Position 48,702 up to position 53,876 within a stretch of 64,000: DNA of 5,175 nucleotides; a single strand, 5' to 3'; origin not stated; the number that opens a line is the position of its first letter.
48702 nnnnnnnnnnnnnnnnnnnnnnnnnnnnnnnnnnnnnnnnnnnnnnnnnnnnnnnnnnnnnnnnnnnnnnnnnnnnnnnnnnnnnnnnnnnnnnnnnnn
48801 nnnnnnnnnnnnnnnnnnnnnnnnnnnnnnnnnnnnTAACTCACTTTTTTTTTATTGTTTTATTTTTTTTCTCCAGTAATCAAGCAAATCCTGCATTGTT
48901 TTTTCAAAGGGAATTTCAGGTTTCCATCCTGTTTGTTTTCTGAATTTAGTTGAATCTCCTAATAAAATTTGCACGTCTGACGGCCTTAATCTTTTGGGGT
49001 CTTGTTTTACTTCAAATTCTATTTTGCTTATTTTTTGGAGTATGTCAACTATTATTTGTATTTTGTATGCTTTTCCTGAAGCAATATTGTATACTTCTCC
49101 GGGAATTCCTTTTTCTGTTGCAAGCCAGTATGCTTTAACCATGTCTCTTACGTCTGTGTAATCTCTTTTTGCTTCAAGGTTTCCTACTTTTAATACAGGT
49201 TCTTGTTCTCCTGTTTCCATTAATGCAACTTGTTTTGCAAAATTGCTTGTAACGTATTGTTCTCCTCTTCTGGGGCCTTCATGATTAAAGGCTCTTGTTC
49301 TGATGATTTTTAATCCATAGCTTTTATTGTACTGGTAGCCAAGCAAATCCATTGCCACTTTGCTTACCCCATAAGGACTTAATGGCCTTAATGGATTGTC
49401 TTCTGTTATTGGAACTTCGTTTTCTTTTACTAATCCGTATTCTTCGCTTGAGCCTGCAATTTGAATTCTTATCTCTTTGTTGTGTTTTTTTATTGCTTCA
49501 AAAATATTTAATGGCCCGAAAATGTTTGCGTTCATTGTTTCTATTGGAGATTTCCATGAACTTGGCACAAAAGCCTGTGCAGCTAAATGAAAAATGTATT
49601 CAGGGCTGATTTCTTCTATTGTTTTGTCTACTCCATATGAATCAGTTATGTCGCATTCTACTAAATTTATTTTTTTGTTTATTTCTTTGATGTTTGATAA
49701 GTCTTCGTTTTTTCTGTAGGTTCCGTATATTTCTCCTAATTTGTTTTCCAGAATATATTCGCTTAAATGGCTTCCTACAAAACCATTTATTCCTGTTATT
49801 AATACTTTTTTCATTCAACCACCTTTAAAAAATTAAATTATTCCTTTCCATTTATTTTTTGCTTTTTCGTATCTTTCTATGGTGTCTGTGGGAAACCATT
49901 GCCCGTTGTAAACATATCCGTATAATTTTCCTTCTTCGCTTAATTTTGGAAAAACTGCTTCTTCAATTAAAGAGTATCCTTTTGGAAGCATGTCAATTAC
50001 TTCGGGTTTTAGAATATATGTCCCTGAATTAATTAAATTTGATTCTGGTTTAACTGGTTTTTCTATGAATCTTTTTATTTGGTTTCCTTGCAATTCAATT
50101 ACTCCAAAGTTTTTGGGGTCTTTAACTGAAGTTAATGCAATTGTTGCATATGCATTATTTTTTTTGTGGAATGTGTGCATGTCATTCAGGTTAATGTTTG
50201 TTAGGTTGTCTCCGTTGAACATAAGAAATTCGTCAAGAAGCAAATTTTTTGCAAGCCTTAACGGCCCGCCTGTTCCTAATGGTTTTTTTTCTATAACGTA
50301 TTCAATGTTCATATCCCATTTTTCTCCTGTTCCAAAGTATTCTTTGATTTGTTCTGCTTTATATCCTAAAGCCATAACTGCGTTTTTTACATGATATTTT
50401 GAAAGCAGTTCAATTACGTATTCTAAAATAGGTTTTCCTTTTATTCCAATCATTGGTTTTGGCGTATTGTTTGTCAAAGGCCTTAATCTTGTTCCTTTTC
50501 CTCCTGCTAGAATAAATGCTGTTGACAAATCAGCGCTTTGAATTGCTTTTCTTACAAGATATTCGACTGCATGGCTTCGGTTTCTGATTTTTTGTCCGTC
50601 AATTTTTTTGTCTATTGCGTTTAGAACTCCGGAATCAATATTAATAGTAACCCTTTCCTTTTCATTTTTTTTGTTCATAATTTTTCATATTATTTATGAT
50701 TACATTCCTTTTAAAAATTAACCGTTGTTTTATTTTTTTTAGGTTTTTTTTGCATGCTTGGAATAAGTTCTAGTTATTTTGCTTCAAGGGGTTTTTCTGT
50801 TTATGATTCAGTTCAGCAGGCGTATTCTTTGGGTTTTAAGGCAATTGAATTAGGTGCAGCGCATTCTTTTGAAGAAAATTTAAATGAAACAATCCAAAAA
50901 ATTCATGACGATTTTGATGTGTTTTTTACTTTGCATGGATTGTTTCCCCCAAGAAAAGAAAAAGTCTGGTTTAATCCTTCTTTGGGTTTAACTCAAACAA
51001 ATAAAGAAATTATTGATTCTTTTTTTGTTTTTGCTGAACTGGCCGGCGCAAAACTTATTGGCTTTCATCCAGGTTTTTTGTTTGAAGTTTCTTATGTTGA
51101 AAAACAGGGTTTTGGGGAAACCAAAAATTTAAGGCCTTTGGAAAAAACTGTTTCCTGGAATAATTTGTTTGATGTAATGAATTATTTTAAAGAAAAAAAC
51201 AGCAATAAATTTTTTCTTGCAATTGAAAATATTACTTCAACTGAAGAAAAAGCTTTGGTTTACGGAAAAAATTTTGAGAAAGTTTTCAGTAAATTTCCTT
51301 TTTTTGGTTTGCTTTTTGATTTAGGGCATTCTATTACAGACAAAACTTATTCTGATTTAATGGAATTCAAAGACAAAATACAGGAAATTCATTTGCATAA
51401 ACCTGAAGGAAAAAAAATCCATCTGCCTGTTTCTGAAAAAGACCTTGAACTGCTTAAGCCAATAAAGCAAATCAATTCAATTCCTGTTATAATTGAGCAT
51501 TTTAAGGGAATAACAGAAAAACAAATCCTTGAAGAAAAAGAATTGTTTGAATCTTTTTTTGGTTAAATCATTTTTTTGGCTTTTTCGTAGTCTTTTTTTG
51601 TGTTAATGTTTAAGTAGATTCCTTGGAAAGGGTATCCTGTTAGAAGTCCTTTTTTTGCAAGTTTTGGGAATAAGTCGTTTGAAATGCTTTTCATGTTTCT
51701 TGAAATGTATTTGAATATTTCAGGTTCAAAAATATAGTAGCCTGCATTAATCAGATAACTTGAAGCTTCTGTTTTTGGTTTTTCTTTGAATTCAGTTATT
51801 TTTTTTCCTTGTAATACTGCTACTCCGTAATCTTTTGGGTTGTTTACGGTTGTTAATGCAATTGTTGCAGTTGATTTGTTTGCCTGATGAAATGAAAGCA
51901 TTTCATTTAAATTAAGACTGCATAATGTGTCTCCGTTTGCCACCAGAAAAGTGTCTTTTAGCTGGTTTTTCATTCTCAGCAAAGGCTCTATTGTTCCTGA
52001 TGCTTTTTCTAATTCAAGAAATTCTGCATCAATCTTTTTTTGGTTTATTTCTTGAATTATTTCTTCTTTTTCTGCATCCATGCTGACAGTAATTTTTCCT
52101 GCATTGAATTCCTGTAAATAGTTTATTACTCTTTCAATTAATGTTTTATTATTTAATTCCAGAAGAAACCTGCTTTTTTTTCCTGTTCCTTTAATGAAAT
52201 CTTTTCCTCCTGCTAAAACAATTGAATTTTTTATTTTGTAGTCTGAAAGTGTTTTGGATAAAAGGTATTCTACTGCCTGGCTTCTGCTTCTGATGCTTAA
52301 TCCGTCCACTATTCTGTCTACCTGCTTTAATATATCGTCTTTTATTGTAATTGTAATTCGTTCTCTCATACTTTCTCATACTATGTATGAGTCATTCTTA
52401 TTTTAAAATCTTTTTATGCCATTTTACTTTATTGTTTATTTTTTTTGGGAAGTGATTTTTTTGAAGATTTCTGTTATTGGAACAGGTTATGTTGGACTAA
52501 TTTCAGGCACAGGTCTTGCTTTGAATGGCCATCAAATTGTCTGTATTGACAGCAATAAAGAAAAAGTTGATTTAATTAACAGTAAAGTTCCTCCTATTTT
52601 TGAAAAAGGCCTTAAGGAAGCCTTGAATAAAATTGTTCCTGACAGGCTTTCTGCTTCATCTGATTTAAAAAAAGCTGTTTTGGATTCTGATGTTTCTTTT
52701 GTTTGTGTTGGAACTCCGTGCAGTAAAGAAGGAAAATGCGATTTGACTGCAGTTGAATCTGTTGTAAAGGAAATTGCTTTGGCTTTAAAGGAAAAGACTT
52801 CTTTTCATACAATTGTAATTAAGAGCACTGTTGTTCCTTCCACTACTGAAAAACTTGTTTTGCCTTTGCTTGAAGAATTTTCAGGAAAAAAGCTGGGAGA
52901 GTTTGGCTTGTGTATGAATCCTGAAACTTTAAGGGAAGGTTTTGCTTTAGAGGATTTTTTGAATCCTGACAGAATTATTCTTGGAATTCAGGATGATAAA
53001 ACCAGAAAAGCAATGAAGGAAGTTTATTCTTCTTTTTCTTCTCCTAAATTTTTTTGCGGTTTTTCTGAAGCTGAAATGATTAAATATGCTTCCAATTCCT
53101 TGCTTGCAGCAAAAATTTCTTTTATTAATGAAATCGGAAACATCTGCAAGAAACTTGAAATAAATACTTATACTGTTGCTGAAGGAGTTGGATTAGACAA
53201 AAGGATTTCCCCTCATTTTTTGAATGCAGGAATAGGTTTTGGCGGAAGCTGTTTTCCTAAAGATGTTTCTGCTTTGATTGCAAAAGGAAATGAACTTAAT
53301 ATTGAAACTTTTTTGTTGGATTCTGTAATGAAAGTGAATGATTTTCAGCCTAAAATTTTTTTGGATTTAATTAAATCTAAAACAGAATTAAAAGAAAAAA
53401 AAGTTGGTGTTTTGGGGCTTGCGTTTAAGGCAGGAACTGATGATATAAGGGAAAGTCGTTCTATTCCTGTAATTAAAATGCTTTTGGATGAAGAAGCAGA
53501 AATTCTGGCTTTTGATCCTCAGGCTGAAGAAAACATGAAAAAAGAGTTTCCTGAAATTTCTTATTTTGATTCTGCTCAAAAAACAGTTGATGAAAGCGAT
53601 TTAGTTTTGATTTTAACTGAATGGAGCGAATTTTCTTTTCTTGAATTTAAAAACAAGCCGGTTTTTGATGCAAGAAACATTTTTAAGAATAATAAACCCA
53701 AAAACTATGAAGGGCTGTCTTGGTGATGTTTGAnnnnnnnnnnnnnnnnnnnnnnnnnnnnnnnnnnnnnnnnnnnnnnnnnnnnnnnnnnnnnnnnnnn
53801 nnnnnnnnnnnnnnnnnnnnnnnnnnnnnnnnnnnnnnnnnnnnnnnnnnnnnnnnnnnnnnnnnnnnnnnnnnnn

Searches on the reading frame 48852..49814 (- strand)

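Call 68: search_protein_families(library=pfam, proteins=[window:48852-49814:-], max_evalue=0.001)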
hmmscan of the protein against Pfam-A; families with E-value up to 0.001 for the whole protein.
window:48852-49814:- (320 aa): 6 families
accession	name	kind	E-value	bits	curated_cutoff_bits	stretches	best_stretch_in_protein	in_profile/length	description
PF16363.11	GDP_Man_Dehyd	-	6.5e-86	289.2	27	1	5-309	1-331/332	GDP-mannose 4,6 dehydratase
PF01370.27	Epimerase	-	6.5e-60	203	20.9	1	4-245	1-240/240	NAD dependent epimerase/dehydratase family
PF02719.21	Polysacc_synt_2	-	9.5e-16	58.3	20.2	1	4-268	1-252/293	Polysaccharide biosynthesis protein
PF04321.23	RmlD_sub_bind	-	1.4e-11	44.5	27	1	3-173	2-148/287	RmlD substrate binding domain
PF01073.25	3Beta_HSD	-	2.3e-07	30.6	22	1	5-123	1-116/280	3-beta hydroxysteroid dehydrogenase/isomerase family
PF07993.18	NAD_binding_4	-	0.00056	19.6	20.1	0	6-114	1-129/258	Male sterility protein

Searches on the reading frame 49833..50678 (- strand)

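Call 68: search_protein_families(library=pfam, proteins=[window:49833-50678:-], max_evalue=0.001)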
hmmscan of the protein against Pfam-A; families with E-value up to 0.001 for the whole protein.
window:49833-50678:- (281 aa): 2 families
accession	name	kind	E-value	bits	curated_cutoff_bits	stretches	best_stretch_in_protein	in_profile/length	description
PF00483.29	NTP_transferase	-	1.1e-44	153.3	21.2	1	54-276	2-241/245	Nucleotidyl transferase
PF12804.13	NTP_transf_3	-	1.4e-07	32.3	27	1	54-115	1-55/160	MobA-like NTP transferase domain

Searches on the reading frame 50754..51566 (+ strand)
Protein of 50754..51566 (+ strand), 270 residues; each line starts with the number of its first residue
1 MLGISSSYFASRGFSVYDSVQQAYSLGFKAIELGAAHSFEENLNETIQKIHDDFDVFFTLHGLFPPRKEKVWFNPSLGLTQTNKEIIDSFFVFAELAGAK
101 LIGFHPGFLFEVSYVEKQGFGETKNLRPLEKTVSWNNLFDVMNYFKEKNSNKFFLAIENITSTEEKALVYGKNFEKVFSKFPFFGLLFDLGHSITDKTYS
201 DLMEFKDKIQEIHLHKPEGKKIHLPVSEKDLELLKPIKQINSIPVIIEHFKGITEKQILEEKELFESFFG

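Call 68: search_protein_families(library=pfam, proteins=[window:50754-51566:+], max_evalue=0.001)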
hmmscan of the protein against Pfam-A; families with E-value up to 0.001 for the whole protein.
window:50754-51566:+ (270 aa): 1 family
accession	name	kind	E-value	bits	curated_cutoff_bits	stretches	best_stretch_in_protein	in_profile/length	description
PF01261.30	AP_endonuc_2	-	4.4e-09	36.8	31.1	1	21-263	2-244/249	Xylose isomerase-like TIM barrel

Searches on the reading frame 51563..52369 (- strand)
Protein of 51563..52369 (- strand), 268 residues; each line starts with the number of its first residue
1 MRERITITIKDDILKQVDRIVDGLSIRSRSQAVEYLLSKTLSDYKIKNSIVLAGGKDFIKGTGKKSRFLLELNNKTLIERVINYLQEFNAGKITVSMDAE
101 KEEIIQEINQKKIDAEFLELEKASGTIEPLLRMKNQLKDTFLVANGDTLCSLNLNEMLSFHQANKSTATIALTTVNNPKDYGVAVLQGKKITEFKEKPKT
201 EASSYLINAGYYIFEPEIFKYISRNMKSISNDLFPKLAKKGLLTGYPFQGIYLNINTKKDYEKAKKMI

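Call 97: search_protein_families(library=pfam, proteins=[window:51563-52369:-], max_evalue=0.001)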
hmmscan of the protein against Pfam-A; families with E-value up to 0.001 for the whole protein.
window:51563-52369:- (268 aa): 2 families
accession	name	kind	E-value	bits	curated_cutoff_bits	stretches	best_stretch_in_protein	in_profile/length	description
PF00483.29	NTP_transferase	-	2.9e-24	86.4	21.2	1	62-241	17-213/245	Nucleotidyl transferase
PF12804.13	NTP_transf_3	-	6.3e-05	23.7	27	1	50-150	2-98/160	MobA-like NTP transferase domain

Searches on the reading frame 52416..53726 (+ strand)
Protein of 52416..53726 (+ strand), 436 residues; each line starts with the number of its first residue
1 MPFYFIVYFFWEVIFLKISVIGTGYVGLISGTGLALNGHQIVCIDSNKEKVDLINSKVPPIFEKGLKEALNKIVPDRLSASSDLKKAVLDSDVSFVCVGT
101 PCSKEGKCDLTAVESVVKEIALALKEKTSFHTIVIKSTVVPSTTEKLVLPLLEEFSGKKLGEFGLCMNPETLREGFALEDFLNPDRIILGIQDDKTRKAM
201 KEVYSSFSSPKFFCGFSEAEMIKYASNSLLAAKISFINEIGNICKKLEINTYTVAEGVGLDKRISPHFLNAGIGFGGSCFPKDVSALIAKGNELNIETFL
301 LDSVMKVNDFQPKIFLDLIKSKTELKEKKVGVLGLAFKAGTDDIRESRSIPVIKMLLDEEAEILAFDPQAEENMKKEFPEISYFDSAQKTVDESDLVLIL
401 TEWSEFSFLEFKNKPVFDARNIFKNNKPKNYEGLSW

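Call 97: search_protein_families(library=pfam, proteins=[window:52416-53726:+], max_evalue=0.001)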
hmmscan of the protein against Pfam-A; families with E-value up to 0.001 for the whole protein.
window:52416-53726:+ (436 aa): 5 families
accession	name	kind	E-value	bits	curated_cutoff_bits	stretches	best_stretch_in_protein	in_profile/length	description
PF03721.20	UDPG_MGDP_dh_N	-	2.2e-59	200.6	27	1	17-203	2-187/187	UDP-glucose/GDP-mannose dehydrogenase family, NAD binding domain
PF00984.24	UDPG_MGDP_dh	-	1.2e-34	118.7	25.4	1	218-309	2-93/94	UDP-glucose/GDP-mannose dehydrogenase family, central domain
PF03720.21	UDPG_MGDP_dh_C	-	2e-26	92.8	30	1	331-424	1-102/103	UDP-glucose/GDP-mannose dehydrogenase family, UDP binding domain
PF03807.23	F420_oxidored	-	0.00022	22.2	21.6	0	17-98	1-67/94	NADP oxidoreductase coenzyme F420-dependent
PF01210.29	NAD_Gly3P_dh_N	-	0.00028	21.3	23.1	1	17-102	1-81/158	NAD-dependent glycerol-3-phosphate dehydrogenase N-terminus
